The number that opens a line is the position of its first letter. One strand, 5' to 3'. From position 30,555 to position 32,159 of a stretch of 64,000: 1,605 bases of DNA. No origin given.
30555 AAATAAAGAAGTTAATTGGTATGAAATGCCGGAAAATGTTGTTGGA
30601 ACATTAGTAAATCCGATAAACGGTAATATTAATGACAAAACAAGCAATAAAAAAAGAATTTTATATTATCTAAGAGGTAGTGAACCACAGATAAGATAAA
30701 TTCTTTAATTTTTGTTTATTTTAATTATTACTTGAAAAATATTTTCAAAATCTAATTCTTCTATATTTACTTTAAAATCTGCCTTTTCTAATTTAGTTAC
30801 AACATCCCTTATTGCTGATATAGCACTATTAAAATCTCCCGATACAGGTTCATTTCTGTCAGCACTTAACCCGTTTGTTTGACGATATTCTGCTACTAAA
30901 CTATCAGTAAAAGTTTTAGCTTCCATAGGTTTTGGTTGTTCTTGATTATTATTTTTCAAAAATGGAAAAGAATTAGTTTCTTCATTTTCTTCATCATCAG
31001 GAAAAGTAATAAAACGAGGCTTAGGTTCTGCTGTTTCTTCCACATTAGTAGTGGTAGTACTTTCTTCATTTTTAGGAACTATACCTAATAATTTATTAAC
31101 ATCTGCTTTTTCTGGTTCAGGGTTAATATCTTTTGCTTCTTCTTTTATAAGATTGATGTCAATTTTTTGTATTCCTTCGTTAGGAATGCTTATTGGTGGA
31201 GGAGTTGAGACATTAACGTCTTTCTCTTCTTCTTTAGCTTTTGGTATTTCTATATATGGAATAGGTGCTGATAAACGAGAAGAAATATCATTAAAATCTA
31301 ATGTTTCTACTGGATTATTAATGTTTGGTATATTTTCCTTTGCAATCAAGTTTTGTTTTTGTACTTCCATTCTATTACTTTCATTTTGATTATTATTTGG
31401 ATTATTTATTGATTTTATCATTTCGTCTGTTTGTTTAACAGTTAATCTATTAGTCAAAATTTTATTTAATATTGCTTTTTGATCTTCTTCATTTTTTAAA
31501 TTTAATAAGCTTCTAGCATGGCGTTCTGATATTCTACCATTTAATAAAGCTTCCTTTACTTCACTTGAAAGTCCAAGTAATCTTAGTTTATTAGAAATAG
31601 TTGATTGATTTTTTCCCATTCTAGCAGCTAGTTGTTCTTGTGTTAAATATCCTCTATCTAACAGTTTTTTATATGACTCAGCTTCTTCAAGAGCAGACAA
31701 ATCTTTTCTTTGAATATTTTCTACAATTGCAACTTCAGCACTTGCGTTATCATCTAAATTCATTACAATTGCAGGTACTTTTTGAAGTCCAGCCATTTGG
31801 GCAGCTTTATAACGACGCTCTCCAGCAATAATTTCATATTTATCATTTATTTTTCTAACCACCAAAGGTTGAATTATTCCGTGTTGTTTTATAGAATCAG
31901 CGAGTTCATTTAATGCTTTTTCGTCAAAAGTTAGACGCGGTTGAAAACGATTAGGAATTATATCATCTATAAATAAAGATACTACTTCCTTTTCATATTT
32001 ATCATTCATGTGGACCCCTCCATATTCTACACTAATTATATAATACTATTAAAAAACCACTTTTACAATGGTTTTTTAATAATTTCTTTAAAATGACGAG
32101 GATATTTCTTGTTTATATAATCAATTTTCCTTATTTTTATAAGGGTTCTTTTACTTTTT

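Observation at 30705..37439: Origin-proximal gene order rearranged relative to the Bacillus paradigm; orphan extended ParB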

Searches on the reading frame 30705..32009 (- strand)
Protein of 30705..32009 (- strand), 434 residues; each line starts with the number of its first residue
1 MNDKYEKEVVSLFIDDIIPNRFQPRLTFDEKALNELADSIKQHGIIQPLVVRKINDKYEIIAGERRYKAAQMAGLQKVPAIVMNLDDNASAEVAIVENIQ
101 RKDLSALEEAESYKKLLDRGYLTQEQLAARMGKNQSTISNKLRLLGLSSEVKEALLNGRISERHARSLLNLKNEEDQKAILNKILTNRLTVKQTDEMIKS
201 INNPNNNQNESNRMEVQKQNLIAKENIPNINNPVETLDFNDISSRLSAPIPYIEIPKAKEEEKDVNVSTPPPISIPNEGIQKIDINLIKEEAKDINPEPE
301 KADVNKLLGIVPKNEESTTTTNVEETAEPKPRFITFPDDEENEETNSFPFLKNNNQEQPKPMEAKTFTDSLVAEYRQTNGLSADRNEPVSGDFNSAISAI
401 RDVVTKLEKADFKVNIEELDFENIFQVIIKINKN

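Call 4: search_protein_families(library=ncbifam, proteins=[window:30705-32009:-])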
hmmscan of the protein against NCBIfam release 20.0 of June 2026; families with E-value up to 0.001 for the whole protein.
window:30705-32009:- (434 aa): 8 families
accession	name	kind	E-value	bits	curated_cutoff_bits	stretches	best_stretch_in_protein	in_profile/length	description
TIGR04285.1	nucleoid_noc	exception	3.9e-89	298.4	315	1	8-226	1-221/255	nucleoid occlusion protein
TIGR00180.1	parB_part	domain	1.8e-54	184.3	58.45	1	8-184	4-185/186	ParB/RepB/Spo0J family partition protein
TIGR03734.1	PRTRC_parB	hypoth_equivalog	1.4e-38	132.8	278.6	1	23-201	7-189/555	PRTRC system ParB family protein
TIGR03454.1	partition_RepB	equivalog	2.5e-20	73.1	201.5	1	7-144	62-200/325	plasmid partitioning protein RepB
NF010406.0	PRK13832.1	subfamily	8.9e-15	54.2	640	1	30-183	26-181/578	plasmid partitioning protein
NF010440.0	PRK13866.1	equivalog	2.4e-10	40.1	522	1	19-129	75-188/336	plasmid partitioning protein RepB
NF053625.1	SerKinSerKArch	equivalog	2.7e-06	26.7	380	1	24-85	26-90/244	ADP-dependent L-serine kinase SerK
NF010252.0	PRK13698.1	equivalog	4.6e-05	22.5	274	1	29-118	85-172/323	ParB/RepB/Spo0J family plasmid partition protein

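Call 5: search_protein_families(library=pfam, proteins=[window:30705-32009:-], max_evalue=0.01)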
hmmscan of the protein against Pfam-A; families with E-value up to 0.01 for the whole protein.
window:30705-32009:- (434 aa): 5 families
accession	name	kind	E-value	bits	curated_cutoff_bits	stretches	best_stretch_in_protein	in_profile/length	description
PF02195.25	ParB_N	-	1.8e-35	121.3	26.3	1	8-100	2-95/95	ParB N-terminal domain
PF17762.8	HTH_ParB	-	1e-33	116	22.6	1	102-202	1-101/102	ParB HTH domain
PF01381.28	HTH_3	-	0.0014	19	23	1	114-140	2-28/55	Helix-turn-helix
PF08535.16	KorB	-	0.0017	18.7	22.3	1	123-176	5-56/89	KorB domain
PF20432.4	Xre-like-HTH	-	0.004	17.9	25.8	1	111-156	13-59/63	Antitoxin Xre-like helix-turn-helix domain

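Call 11: find_encoding_contigs(protein=window:30705-32009:-, flank=10000, max_places=6)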
Protein window:30705-32009:- (434 aa): 7 contigs read that carry it; 6 places shown.
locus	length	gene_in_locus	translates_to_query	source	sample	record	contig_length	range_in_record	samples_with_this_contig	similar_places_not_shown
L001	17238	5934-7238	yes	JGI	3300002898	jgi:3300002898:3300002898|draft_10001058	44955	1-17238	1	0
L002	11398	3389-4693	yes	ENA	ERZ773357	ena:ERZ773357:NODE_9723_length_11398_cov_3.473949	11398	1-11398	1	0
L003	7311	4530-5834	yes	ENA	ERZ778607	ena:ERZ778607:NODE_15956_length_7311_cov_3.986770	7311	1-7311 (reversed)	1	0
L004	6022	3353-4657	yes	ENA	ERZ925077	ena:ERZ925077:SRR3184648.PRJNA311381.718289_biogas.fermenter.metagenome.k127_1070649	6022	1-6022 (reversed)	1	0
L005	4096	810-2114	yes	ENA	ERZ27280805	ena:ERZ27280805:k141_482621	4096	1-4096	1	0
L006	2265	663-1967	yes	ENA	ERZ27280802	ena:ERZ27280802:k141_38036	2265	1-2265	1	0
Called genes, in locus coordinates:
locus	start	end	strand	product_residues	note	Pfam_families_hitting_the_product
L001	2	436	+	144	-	?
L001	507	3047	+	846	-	PF19789:DUF6273 (weak), PF16403:Bact_surface_Ig-like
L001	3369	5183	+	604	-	PF00890:FAD_binding_2 (weak), PF01134:GIDA, PF07992:Pyr_redox_2 (weak), PF12831:FAD_oxidored (weak), PF21680:GIDA_C_1st, PF13932:SAM_GIDA_C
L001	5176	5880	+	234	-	PF02527:GidB, PF05175:MTS (weak), PF13847:Methyltransf_31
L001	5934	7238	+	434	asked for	PF02195:ParB_N, PF17762:HTH_ParB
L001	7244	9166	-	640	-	PF00912:Transgly, PF00905:Transpeptidase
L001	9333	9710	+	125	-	PF09148:DUF1934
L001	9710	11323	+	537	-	PF03485:Arg_tRNA_synt_N, PF00750:tRNA-synt_1d, PF00133:tRNA-synt_1 (faint), PF01406:tRNA-synt_1e (faint), PF09334:tRNA-synt_1g (faint), PF05746:DALR_1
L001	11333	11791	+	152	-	-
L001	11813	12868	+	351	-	PF03462:PCRF, PF00472:RF-1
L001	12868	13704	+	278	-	PF02527:GidB (faint), PF03602:Cons_hypoth95 (weak), PF05175:MTS, PF13489:Methyltransf_23 (faint), PF06325:PrmA (weak), PF13847:Methyltransf_31, PF13649:Methyltransf_25, PF01170:UPF0020 (faint)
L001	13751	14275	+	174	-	PF09551:Spore_II_R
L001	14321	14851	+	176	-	PF02659:Mntp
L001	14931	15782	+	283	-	PF01116:F_bP_aldolase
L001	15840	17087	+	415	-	PF00275:EPSP_synthase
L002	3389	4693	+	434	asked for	PF02195:ParB_N, PF17762:HTH_ParB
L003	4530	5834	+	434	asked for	PF02195:ParB_N, PF17762:HTH_ParB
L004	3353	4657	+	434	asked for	PF02195:ParB_N, PF17762:HTH_ParB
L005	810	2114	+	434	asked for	PF02195:ParB_N, PF17762:HTH_ParB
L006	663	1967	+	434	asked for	PF02195:ParB_N, PF17762:HTH_ParB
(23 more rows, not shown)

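Call 12: find_homologous_proteins(query=window:30705-32009:-, max_evalue=1e-20)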
Query window:30705-32009:- (434 aa): 8000 proteins with E <= 1e-20 among 8000 candidates; the best 120 are listed.
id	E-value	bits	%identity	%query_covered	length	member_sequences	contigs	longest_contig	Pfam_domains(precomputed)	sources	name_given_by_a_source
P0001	8.4e-270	913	100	100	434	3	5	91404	PF17762.9,PF02195.27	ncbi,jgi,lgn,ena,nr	ncbi:MAG TPA: ParB/RepB/Spo0J family partition protein [Mollicutes bacterium]|nr:ParB/RepB/Spo0J fam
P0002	5.9e-171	587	100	65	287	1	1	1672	PF17762.9,PF02195.27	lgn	-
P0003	1.7e-158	546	64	100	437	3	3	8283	PF17762.9,PF02195.27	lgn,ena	-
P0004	8.2e-158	544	64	100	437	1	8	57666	PF17762.9,PF02195.27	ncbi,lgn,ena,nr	ncbi:MAG TPA: ParB/RepB/Spo0J family partition protein [Mollicutes bacterium]|nr:ParB/RepB/Spo0J fam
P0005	1.0e-157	544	64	100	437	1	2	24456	PF17762.9,PF02195.27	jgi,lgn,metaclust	metaclust:\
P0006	1.0e-157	544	64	100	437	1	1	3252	PF17762.9,PF02195.27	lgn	-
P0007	1.6e-157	543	64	100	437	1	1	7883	PF17762.9,PF02195.27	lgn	-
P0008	2.1e-157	543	64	100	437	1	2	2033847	PF17762.9,PF02195.27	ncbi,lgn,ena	-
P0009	4.4e-157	542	64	100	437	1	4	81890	PF17762.9,PF02195.27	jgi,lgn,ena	jgi:ParB family chromosome partitioning protein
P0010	1.1e-156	540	64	100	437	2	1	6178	PF17762.9,PF02195.27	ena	-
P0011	1.9e-156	540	64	100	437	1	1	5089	PF17762.9,PF02195.27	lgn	-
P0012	1.1e-152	527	63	100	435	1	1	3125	PF17762.9,PF02195.27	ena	-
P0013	1.5e-128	448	56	99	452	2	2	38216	PF17762.9,PF02195.27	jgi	jgi:ParB family chromosome partitioning protein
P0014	2.2e-124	434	54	100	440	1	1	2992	PF17762.9,PF02195.27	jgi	jgi:ParB family chromosome partitioning protein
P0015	1.1e-123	432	52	100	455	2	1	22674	PF17762.9,PF02195.27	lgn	-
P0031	2.4e-116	408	53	100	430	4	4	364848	PF17762.9,PF02195.27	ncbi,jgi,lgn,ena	-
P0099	4.4e-86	308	46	99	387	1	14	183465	PF17762.9,PF02195.27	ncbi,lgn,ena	-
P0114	7.6e-86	307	64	53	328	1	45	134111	PF17762.9,PF02195.27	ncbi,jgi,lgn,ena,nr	ncbi:parB-like partition protein [Clostridium sp. CAG:433]|nr:parB-like partition protein [Clostridi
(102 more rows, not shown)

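Call 13: search_solved_structures(query=window:30705-32009:-, max_evalue=1e-10, show_alignments=3)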
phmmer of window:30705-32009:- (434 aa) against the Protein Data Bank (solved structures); distinct sequences matched with E-value up to 1e-10: 13.
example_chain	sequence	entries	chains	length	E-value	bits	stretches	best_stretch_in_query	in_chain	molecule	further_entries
7nfu_A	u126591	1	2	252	4.8e-59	204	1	2-212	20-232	Nucleoid occlusion protein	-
7ng0_A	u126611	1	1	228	1.4e-58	202.5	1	8-212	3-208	Nucleoid occlusion protein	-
7ol9_A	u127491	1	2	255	1.1e-54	189.7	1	3-205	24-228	Nucleoid occlusion protein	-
6sdk_A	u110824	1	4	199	1.6e-51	179.2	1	10-203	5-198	Stage 0 sporulation protein J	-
1vz0_A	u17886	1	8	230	1.9e-50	175.7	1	9-198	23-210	Chromosome-partitioning protein Spo0J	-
7bnk_A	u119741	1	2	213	5.6e-49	170.8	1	9-202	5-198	ParB family protein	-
7bnr_A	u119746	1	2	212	3.7e-48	168.1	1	9-202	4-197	ParB family protein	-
7o0n_A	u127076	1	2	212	3.7e-48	168.1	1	9-202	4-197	ParB family protein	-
4umk_A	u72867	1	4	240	8.9e-48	166.9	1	7-209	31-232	PROBABLE CHROMOSOME-PARTITIONING PROTEIN PARB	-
6t1f_A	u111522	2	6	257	8.3e-41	143.9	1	19-219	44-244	Chromosome-partitioning protein ParB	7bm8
6y93_A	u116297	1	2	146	4.2e-28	102.1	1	90-208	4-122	Nucleoid occlusion protein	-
6s6h_A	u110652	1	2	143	1.3e-18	70.8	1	91-220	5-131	Chromosome-partitioning protein ParB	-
8qa8_A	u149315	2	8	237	8.4e-12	48.5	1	19-162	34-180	Transcriptional repressor protein KorB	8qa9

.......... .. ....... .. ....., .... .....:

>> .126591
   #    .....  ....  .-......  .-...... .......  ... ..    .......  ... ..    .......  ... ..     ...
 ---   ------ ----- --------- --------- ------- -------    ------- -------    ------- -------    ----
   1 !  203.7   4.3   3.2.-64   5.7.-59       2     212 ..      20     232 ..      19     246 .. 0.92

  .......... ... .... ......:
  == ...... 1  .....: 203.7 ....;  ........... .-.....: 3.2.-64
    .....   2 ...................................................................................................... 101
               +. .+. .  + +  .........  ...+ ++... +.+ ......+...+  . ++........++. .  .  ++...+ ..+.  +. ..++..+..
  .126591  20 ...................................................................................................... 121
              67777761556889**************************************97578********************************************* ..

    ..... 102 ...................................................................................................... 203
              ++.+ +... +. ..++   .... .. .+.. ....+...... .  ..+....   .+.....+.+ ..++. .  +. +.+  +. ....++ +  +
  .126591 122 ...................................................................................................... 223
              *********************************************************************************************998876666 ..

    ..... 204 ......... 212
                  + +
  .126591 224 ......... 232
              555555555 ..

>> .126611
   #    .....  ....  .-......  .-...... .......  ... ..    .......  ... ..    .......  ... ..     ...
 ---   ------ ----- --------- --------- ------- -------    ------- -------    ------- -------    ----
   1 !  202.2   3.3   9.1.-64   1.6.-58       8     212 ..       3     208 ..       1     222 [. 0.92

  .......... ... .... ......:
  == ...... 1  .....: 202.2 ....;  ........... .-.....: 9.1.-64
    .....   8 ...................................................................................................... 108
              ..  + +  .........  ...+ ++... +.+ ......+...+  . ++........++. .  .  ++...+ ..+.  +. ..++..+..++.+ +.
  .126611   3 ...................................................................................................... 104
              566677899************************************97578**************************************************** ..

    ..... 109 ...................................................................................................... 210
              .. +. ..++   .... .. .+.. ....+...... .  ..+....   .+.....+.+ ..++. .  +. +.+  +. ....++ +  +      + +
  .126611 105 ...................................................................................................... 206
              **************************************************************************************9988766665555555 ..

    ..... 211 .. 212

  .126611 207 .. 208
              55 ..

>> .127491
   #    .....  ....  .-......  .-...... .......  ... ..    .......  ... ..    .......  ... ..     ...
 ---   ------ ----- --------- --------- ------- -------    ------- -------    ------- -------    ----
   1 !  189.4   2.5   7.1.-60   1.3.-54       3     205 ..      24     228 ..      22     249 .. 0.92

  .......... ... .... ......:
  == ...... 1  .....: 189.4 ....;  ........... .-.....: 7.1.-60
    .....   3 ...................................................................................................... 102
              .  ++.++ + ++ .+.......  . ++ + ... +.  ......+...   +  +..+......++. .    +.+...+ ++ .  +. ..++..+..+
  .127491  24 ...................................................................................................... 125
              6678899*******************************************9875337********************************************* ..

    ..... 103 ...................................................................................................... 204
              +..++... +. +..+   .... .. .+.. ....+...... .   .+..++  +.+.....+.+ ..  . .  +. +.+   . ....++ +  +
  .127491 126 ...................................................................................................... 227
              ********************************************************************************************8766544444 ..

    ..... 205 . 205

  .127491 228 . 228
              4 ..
